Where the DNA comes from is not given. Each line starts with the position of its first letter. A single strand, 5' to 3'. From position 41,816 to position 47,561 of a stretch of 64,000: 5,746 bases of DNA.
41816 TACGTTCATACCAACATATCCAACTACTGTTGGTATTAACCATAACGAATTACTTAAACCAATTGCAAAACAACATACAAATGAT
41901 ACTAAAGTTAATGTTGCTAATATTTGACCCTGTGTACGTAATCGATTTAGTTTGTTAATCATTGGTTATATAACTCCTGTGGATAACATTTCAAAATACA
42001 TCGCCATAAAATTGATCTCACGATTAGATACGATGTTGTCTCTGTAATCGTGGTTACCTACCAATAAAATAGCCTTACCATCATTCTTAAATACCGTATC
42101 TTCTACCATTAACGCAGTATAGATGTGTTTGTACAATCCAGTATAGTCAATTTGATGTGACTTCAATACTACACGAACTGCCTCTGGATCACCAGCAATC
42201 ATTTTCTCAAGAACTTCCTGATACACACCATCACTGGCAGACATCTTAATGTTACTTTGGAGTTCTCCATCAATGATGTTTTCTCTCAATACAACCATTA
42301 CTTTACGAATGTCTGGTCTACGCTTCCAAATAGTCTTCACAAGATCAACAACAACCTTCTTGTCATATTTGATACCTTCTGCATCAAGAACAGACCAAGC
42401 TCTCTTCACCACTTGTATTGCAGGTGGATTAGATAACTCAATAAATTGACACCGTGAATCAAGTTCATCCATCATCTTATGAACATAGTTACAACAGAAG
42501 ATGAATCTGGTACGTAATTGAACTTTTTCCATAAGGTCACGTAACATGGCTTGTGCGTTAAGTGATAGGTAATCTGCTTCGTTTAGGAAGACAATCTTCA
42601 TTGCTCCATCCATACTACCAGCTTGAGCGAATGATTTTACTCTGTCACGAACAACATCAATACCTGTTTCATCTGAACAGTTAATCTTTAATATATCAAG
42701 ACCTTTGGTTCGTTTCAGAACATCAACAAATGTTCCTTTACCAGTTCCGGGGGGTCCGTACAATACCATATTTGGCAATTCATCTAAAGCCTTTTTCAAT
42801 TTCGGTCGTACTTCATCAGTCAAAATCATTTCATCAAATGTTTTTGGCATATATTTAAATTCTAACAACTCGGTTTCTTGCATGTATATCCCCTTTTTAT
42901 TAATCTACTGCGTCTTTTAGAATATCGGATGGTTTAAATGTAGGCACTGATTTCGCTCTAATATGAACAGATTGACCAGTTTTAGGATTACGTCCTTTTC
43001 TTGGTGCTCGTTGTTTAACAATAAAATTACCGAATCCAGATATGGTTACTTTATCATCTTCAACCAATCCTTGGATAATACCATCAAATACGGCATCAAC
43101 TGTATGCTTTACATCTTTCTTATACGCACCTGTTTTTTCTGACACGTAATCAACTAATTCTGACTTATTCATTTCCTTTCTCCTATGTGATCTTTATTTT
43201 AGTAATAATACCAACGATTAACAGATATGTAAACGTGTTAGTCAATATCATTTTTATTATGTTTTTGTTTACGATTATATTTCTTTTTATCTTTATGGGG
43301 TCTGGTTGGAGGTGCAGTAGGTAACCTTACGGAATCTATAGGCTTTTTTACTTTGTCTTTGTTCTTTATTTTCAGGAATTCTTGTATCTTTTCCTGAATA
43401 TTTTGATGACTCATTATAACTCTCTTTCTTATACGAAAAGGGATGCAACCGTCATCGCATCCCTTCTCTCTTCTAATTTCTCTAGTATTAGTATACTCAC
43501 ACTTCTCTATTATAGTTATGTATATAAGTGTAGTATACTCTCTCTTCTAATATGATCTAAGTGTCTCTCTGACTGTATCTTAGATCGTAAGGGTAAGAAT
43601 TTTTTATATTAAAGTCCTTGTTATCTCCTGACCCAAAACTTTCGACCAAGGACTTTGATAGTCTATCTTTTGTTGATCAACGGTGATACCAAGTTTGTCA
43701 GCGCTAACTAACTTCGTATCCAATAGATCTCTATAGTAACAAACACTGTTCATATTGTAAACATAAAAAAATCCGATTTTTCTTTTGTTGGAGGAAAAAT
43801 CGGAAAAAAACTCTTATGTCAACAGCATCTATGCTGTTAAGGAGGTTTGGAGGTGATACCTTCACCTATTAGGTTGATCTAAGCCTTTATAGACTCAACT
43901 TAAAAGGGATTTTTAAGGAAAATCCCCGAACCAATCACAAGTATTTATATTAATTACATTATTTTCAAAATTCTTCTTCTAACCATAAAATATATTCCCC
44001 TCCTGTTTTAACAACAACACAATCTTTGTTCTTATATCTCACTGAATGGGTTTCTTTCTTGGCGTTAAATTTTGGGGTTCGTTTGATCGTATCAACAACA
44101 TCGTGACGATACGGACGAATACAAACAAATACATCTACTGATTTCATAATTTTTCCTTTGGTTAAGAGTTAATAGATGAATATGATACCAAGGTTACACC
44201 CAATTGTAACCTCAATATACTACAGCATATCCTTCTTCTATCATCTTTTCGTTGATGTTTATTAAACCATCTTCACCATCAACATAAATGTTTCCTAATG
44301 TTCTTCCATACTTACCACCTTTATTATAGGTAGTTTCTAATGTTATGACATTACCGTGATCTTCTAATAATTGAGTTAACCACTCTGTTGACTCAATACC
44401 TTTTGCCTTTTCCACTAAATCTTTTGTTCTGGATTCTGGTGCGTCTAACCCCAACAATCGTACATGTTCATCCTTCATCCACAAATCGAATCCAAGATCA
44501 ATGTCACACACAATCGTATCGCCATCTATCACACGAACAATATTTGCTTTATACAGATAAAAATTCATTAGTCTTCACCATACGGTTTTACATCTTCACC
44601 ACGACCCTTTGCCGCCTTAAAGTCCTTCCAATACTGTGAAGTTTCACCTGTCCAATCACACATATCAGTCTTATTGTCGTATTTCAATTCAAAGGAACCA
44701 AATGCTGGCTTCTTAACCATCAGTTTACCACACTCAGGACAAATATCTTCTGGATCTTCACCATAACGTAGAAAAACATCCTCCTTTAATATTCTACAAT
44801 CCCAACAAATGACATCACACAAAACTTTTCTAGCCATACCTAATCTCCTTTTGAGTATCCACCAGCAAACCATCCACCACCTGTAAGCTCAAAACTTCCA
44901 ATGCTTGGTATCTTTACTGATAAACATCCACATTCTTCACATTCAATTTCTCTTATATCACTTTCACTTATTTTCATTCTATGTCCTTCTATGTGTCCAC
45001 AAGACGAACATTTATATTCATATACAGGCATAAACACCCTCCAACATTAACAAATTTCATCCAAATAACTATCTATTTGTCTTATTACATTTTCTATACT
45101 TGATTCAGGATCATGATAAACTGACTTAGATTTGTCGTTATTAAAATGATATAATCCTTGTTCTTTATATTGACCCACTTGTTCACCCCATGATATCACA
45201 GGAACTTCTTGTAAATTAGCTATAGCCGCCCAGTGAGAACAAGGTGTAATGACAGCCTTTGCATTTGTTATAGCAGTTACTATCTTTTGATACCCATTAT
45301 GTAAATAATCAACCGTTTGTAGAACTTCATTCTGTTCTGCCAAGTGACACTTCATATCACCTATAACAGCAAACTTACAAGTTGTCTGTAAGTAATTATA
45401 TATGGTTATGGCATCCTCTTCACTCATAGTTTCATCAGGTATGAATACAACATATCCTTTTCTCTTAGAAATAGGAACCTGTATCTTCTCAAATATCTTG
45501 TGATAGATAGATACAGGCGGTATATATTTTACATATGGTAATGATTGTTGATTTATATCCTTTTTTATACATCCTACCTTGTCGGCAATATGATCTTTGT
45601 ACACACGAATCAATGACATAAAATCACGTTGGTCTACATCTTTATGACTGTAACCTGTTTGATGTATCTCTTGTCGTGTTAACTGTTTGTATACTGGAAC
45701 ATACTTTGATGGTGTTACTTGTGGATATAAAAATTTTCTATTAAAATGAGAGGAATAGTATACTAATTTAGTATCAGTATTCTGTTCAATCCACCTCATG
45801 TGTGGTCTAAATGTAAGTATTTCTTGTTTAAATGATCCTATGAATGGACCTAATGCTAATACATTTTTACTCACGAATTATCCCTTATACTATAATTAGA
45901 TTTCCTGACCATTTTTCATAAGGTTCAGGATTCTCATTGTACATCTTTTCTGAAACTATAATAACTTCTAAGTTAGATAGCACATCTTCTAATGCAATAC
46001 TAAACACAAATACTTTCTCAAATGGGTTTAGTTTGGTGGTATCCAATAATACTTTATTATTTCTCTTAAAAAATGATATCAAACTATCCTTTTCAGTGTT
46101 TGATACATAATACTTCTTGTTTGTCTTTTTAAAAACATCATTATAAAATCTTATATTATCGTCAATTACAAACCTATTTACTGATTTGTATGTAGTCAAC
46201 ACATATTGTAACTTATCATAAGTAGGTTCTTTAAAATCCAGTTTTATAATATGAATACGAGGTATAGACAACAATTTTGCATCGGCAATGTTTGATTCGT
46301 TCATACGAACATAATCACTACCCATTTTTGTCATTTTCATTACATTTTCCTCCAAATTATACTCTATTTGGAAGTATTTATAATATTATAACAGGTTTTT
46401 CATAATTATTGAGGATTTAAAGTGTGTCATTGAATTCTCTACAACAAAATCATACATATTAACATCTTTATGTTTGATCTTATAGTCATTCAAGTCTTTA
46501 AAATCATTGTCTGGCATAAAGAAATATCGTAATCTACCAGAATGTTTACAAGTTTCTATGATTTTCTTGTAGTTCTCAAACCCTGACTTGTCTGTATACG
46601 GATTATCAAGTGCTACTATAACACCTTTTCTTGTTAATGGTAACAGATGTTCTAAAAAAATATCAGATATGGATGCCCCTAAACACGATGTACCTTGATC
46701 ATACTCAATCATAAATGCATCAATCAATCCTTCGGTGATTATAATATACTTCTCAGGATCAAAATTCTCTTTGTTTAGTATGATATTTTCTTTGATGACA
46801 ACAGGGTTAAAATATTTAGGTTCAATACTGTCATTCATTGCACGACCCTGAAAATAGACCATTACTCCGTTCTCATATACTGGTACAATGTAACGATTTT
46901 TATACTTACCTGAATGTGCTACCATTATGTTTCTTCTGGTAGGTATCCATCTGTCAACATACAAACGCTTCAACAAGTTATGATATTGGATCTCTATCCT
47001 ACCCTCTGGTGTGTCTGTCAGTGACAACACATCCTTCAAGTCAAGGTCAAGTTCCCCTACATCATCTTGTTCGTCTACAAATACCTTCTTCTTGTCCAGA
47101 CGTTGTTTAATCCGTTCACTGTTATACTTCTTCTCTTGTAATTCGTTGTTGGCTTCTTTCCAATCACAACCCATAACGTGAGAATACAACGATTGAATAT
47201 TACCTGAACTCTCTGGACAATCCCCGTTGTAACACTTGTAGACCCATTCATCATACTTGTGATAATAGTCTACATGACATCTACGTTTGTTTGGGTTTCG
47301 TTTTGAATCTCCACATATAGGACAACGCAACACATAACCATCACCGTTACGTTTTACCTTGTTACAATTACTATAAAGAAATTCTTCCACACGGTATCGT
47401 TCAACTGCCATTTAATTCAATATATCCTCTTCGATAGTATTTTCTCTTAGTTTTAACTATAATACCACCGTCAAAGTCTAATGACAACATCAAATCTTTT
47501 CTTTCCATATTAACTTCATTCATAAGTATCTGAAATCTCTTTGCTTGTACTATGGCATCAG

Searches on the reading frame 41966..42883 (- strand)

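Call 78: search_protein_families(library=pfam, proteins=[window:41966-42883:-], max_evalue=0.01)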
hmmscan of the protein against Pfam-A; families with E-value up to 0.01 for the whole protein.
window:41966-42883:- (305 aa): 8 families
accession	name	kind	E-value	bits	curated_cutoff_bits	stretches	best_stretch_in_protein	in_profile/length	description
PF00004.35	AAA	-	1.3e-12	48.7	21.2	1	39-148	1-126/131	ATPase family associated with various cellular activities (AAA)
PF13177.12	DNA_pol3_delta2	-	5.4e-06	26.9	27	1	72-152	80-159/161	DNA polymerase III, delta subunit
PF13401.12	AAA_22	-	5.2e-05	24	27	0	39-84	8-56/130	AAA domain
PF14532.12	Sigma54_activ_2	-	0.00075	20.2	25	1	24-138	9-115/138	Sigma-54 interaction domain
PF12774.13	AAA_6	-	0.002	17.6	25.2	1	21-90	17-86/327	Hydrolytic ATP binding site of dynein motor region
PF19263.5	DUF5906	-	0.0028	18.7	27.6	0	41-62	1-25/114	Family of unknown function (DUF5906)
PF07728.20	AAA_5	-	0.005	17.3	22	0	38-124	1-96/139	AAA domain (dynein-related subfamily)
PF13191.12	AAA_16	-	0.0076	17.2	32.6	0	35-58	23-46/167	AAA ATPase domain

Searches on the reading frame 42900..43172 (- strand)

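Call 78: search_protein_families(library=pfam, proteins=[window:42900-43172:-], max_evalue=0.01)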
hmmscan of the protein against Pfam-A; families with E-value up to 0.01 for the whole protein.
window:42900-43172:- (90 aa): 2 families
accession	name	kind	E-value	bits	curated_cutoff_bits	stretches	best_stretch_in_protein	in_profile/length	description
PF00216.26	Bac_DNA_binding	-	1.1e-32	112.6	22.4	1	1-89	1-89/90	Bacterial DNA-binding protein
PF18291.6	HU-HIG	-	1.7e-05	25.3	26.2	1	2-89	33-118/125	HU domain fused to wHTH, Ig, or Glycine-rich motif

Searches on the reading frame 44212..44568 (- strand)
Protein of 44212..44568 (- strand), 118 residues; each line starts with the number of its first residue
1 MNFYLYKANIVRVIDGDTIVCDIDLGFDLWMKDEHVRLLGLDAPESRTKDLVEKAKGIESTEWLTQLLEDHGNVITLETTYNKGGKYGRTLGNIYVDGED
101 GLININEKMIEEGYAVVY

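Call 78: search_protein_families(library=pfam, proteins=[window:44212-44568:-], max_evalue=0.01)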
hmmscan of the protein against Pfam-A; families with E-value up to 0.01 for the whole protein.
window:44212-44568:- (118 aa): 1 family
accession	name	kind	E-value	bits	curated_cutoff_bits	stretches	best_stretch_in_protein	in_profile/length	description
PF00565.23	SNase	-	4.4e-13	50.1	21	1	36-118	2-77/107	Staphylococcal nuclease homologue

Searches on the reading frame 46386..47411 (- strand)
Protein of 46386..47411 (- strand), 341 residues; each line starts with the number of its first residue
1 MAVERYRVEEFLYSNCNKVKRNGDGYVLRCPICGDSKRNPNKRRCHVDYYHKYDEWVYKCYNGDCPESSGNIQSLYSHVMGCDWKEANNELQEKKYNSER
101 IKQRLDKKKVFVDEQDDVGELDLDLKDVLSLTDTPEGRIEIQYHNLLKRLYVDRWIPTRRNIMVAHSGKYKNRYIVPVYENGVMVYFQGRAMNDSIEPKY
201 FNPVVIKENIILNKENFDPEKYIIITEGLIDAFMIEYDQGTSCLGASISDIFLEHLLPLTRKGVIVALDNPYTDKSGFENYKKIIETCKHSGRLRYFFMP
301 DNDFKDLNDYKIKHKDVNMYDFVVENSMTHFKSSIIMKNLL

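Call 13: search_protein_families(library=pfam, proteins=[window:46386-47411:-], max_evalue=0.01)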
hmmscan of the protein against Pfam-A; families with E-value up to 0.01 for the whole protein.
window:46386-47411:- (341 aa): 3 families
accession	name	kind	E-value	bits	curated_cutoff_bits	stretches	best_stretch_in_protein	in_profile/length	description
PF13155.12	Toprim_2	-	0.00011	22.9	22.1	1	224-310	1-87/88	Toprim-like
PF13362.12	Toprim_3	-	0.00052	20.9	27.2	1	223-312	2-90/95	Toprim domain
PF08275.17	DNAG_N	-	0.0053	17.3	26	1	169-203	74-109/128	DNA primase catalytic core, N-terminal domain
